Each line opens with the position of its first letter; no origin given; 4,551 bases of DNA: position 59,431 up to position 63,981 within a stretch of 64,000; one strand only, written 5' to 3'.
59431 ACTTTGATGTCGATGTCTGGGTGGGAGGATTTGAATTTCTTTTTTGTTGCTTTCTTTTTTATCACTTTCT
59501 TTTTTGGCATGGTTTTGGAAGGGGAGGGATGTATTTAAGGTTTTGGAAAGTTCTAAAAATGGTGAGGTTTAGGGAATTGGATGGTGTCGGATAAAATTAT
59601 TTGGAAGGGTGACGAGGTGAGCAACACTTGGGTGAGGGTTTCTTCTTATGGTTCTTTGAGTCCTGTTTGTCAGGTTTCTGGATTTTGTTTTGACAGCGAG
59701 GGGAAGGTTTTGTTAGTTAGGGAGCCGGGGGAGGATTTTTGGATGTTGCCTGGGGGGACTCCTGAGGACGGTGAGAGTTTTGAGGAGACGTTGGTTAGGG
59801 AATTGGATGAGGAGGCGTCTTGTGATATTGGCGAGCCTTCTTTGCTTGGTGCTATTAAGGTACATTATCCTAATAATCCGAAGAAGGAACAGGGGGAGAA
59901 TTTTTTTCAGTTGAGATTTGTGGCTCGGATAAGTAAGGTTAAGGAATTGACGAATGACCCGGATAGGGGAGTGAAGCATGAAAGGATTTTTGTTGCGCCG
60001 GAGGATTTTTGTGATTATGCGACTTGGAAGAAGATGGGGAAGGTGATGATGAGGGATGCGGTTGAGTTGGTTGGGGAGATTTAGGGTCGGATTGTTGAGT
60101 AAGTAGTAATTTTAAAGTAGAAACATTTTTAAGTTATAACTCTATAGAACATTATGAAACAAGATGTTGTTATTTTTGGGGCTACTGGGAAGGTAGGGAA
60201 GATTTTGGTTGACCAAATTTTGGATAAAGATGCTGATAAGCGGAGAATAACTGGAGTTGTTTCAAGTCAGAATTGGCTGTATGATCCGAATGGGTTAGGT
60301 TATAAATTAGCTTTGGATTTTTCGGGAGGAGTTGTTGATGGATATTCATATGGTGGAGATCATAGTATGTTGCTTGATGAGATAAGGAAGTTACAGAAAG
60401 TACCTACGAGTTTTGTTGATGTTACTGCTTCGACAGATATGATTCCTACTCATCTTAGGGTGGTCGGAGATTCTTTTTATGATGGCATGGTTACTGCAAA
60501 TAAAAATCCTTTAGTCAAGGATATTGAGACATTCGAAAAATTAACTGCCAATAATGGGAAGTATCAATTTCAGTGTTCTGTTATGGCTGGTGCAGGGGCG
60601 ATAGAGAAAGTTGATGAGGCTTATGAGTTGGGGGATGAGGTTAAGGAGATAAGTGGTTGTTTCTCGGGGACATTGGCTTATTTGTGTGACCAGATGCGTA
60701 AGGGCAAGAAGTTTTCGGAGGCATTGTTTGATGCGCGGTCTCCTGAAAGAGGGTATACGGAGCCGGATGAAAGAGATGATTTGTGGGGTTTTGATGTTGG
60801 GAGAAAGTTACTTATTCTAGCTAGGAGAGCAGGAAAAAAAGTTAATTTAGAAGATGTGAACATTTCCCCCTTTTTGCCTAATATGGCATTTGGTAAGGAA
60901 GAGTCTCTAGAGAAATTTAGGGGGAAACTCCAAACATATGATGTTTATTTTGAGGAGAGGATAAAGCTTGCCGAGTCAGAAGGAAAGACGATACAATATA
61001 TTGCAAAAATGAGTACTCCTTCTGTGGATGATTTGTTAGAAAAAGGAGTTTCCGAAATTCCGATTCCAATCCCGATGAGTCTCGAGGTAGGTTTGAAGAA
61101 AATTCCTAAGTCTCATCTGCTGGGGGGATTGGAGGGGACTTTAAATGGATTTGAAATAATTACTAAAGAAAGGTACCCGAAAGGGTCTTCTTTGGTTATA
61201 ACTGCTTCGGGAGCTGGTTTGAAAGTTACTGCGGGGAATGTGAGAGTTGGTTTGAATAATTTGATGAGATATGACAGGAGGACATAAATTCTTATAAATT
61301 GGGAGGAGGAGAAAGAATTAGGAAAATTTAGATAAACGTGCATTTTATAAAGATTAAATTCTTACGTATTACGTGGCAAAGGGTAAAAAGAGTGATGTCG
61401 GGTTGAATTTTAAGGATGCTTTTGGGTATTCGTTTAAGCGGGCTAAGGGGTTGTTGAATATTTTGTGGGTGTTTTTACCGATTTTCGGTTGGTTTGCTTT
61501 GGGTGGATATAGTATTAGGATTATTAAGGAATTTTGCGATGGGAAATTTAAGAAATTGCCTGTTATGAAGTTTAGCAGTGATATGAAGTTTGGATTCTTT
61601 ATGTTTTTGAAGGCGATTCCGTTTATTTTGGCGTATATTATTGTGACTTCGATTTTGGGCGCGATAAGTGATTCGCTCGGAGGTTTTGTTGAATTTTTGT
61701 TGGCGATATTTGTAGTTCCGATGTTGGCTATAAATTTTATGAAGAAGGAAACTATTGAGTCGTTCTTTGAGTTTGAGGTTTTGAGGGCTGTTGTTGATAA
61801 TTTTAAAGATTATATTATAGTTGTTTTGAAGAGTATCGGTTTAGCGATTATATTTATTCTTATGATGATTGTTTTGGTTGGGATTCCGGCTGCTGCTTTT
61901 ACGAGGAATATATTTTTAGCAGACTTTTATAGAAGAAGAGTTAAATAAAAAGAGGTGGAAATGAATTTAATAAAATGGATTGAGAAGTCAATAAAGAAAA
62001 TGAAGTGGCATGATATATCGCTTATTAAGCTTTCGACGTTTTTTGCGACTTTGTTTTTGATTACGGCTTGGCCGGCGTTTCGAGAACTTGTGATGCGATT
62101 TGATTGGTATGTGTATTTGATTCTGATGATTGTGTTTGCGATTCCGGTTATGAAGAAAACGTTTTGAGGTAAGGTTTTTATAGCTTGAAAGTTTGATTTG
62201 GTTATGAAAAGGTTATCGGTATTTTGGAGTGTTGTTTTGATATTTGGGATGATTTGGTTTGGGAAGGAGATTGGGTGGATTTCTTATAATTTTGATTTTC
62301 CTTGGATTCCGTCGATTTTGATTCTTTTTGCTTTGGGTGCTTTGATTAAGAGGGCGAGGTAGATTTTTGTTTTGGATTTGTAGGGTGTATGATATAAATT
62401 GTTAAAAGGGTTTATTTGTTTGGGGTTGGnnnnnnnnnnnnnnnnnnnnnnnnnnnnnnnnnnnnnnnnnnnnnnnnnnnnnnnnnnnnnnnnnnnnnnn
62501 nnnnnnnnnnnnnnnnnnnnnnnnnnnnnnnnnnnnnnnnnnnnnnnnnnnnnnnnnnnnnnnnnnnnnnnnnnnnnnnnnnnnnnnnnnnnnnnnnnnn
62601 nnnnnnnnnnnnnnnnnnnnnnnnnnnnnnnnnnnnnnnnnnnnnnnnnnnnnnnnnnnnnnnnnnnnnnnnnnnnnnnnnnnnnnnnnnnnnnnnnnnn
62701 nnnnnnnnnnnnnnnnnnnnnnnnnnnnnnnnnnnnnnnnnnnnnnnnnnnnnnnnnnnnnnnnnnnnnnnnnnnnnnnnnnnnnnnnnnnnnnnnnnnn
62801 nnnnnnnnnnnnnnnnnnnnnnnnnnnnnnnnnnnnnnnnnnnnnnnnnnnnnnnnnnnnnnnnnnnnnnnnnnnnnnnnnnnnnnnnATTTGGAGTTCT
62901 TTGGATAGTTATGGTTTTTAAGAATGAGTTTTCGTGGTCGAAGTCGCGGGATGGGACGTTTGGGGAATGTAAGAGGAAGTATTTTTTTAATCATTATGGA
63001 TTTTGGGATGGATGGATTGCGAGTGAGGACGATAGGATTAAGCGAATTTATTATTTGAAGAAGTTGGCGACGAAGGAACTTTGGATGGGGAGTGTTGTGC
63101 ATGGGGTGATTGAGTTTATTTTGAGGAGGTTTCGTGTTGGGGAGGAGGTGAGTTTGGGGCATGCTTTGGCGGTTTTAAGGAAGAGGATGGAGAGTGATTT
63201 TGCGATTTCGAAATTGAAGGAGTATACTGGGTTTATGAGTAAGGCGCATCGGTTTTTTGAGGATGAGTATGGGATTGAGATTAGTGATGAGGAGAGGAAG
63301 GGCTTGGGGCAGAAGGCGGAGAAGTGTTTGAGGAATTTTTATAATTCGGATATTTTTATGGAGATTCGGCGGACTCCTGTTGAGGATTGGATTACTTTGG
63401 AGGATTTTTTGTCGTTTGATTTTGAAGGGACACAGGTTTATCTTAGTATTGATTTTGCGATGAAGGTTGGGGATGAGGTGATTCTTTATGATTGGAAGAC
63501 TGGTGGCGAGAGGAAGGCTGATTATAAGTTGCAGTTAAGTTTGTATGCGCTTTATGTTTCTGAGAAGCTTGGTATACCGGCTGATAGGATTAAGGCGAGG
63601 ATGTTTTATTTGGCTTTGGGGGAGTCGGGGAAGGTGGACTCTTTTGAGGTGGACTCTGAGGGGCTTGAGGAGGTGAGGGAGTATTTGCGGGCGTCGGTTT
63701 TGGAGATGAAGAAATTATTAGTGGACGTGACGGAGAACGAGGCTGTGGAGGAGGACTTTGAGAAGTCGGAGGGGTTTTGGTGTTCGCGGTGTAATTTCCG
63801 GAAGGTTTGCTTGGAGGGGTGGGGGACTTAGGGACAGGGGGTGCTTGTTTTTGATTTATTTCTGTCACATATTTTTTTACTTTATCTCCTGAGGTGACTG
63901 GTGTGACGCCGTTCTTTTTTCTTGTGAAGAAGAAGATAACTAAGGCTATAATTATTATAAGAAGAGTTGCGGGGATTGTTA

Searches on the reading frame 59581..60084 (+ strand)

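Call 67: search_protein_families(library=pfam, proteins=[window:59581-60084:+], max_evalue=0.00001)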
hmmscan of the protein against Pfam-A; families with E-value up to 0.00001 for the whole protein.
window:59581-60084:+ (167 aa): 1 family
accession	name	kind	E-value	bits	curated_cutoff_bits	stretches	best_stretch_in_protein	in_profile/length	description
PF00293.34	NUDIX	-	2.4e-15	57.2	21.1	1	32-146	6-121/134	NUDIX domain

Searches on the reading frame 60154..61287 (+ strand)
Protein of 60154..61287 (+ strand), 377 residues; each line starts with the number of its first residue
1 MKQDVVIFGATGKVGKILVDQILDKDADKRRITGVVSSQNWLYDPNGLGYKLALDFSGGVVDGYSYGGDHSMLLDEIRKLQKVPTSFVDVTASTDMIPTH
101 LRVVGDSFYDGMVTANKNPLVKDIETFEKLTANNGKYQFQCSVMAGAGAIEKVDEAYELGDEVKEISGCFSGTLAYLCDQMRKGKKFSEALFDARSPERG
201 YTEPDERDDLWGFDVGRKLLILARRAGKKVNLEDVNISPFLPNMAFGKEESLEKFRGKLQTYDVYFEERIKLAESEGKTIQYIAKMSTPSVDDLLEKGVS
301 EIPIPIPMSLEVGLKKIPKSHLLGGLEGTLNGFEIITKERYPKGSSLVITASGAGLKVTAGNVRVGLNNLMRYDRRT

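Call 67: search_protein_families(library=pfam, proteins=[window:60154-61287:+], max_evalue=0.00001)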
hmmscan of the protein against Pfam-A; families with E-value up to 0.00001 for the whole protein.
window:60154-61287:+ (377 aa): 1 family
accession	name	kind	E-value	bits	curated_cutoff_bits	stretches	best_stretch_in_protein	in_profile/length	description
PF00742.24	Homoserine_dh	-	7.7e-34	117.5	22.9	1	156-363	8-168/173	Homoserine dehydrogenase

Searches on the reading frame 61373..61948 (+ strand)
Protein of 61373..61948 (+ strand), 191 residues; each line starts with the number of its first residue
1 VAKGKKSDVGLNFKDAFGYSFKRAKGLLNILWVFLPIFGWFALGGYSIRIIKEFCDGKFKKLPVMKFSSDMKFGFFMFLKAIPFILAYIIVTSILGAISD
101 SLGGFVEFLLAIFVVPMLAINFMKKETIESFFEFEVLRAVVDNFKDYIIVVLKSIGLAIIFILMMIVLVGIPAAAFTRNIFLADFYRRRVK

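Call 67: search_protein_families(library=pfam, proteins=[window:61373-61948:+], max_evalue=0.00001)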
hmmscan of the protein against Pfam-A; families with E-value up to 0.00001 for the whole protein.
window:61373-61948:+ (191 aa): 1 family
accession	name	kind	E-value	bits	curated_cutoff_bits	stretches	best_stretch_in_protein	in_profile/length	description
PF13197.11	DUF4013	-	8e-10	39.2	26.9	1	30-169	3-167/168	Protein of unknown function (DUF4013)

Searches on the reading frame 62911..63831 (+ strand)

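Call 67: search_protein_families(library=pfam, proteins=[window:62911-63831:+], max_evalue=0.00001)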
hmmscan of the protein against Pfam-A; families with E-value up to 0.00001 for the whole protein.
window:62911-63831:+ (306 aa): 1 family
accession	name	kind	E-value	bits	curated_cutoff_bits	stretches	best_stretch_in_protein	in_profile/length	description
PF12705.13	PDDEXK_1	-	2.5e-17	64.1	22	1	9-300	2-246/247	PD-(D/E)XK nuclease superfamily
